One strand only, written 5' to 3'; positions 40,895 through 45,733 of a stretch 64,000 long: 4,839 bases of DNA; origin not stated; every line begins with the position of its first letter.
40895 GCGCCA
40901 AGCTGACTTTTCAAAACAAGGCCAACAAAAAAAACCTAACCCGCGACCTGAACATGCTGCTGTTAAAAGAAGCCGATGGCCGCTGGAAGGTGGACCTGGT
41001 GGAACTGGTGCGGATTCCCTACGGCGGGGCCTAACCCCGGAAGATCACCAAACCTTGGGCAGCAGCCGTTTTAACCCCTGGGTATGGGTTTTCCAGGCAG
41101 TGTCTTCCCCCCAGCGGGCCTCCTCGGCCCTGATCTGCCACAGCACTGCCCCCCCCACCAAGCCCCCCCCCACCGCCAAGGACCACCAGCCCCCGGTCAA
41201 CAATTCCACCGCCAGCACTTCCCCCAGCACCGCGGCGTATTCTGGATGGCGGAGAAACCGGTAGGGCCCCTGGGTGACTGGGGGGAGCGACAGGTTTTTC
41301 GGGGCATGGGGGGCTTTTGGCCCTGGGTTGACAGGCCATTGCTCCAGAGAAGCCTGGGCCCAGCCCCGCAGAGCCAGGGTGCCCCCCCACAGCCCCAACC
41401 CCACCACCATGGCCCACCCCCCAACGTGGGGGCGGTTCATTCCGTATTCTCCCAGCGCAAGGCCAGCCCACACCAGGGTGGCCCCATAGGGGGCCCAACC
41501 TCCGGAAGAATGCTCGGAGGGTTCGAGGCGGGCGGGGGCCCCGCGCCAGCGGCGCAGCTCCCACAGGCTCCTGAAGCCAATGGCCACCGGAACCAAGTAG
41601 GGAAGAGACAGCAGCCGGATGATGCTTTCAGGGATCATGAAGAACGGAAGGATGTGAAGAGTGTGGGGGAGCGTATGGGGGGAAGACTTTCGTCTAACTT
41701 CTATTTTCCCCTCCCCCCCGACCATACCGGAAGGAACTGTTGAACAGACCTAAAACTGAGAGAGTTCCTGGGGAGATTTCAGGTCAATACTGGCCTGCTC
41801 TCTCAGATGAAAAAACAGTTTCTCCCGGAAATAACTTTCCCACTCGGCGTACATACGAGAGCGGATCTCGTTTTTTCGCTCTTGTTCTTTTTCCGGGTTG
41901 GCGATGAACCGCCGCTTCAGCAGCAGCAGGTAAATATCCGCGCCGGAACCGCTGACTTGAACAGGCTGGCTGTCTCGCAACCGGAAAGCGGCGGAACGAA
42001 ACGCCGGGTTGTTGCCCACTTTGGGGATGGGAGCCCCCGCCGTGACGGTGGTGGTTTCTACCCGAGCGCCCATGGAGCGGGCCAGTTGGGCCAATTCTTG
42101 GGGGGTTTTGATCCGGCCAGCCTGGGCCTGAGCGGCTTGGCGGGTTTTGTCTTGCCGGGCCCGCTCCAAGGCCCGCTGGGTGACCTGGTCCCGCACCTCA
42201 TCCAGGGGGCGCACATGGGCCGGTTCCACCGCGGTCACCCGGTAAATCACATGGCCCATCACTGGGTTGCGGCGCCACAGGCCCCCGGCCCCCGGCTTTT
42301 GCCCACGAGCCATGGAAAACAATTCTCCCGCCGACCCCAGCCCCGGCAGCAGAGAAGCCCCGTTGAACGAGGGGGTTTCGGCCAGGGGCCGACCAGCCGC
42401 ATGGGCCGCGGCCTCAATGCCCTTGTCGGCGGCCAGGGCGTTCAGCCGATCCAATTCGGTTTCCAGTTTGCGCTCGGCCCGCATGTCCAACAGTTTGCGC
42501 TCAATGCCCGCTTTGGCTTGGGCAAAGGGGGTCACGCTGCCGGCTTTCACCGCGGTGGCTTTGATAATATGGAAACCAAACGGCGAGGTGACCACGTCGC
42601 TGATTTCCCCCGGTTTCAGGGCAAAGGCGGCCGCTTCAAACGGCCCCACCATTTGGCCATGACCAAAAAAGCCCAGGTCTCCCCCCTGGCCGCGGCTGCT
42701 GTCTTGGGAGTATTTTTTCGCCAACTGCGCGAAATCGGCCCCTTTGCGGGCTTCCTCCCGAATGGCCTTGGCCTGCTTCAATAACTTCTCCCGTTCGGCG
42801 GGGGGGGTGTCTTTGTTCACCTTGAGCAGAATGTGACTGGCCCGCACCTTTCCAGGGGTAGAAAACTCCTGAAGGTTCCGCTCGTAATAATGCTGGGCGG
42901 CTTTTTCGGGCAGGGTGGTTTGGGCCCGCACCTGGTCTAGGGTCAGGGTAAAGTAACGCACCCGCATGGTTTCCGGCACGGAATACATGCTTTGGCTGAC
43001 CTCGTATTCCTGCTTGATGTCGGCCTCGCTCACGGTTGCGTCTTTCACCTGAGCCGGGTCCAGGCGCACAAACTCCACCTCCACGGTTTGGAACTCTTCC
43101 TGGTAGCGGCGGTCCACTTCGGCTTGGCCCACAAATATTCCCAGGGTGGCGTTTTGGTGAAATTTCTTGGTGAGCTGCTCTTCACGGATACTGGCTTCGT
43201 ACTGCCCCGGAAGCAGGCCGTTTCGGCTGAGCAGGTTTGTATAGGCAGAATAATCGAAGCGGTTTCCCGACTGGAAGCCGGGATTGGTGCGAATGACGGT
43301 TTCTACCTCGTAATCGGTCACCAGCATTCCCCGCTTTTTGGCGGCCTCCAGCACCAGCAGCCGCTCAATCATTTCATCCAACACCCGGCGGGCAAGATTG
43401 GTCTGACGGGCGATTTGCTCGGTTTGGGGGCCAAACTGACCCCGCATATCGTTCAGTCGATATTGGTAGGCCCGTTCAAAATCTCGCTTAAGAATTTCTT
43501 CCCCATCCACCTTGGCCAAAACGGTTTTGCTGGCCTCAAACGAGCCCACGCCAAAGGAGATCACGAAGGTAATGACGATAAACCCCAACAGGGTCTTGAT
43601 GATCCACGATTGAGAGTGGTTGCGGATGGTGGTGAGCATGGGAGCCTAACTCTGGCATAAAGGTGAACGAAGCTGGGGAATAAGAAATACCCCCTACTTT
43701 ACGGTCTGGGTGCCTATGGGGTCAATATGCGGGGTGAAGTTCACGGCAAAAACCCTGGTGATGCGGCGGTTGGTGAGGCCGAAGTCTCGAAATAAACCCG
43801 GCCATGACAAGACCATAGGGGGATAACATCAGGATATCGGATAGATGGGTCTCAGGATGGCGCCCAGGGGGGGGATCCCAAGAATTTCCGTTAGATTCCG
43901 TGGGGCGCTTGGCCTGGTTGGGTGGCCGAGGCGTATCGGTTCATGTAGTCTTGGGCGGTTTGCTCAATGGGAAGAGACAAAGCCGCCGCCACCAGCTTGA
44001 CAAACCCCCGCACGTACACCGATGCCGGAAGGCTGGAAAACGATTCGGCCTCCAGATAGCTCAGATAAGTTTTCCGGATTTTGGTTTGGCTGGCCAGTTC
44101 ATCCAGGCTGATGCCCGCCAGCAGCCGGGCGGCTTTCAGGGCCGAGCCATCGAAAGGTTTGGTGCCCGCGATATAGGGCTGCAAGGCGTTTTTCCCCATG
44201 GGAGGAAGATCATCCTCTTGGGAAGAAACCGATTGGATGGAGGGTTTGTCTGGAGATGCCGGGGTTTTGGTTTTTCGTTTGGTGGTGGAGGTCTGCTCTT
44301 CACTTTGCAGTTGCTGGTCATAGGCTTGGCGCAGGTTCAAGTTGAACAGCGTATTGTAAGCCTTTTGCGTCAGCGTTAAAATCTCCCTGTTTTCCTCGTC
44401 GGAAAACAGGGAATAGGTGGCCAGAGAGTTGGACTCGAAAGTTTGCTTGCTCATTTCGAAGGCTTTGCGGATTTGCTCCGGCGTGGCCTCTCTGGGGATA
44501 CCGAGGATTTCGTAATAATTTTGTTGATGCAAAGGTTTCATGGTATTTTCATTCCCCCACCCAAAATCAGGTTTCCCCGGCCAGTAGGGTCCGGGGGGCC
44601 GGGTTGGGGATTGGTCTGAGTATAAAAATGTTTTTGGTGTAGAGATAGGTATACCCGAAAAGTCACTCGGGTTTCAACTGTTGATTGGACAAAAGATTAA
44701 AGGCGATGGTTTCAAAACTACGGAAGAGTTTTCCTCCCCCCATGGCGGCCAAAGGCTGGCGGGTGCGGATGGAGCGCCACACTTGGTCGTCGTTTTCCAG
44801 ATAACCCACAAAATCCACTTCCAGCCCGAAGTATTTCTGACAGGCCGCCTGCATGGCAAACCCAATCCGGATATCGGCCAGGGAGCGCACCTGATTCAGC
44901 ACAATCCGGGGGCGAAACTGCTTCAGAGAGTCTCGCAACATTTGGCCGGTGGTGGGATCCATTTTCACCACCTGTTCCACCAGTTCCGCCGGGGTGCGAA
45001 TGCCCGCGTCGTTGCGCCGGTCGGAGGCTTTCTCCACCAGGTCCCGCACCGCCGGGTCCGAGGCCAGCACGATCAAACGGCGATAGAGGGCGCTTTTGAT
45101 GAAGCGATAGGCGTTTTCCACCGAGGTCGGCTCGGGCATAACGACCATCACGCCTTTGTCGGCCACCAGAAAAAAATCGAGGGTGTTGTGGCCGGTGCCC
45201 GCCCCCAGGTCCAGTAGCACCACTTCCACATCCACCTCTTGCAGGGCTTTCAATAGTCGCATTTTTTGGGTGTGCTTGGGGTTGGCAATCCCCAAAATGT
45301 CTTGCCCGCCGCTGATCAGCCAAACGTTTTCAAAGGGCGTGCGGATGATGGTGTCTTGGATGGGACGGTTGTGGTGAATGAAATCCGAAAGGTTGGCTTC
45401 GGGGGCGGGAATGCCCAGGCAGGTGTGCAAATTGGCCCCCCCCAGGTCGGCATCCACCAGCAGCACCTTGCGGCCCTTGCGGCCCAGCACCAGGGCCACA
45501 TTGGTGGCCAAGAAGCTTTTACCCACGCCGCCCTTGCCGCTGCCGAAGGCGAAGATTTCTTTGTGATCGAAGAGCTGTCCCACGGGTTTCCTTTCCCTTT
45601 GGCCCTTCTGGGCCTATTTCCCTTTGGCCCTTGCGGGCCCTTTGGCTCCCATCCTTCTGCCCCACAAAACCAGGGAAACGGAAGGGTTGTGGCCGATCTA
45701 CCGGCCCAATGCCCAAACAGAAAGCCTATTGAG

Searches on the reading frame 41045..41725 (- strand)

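Call 86: search_protein_families(library=pfam, proteins=[window:41045-41725:-], max_evalue=0.000001)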
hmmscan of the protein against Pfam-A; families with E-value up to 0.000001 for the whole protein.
window:41045-41725:- (226 aa): 1 family
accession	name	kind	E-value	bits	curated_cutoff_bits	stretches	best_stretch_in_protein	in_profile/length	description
PF04191.18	PEMT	-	5.1e-07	30.5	25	0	148-186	41-79/105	Phospholipid methyltransferase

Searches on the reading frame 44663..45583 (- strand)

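Call 86: search_protein_families(library=pfam, proteins=[window:44663-45583:-], max_evalue=0.000001)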
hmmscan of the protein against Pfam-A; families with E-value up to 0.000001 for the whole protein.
window:44663-45583:- (306 aa): 3 families
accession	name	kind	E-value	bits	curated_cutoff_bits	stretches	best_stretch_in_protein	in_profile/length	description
PF10609.15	ParA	-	8.6e-16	58.5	27.1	1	8-162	3-157/246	NUBPL iron-transfer P-loop NTPase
PF13614.12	AAA_31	-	1.5e-14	54.7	27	1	10-162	3-161/177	AAA domain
PF01656.29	CbiA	-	2.9e-12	47.1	25.4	1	12-276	2-123/125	CobQ/CobB/MinD/ParA nucleotide binding domain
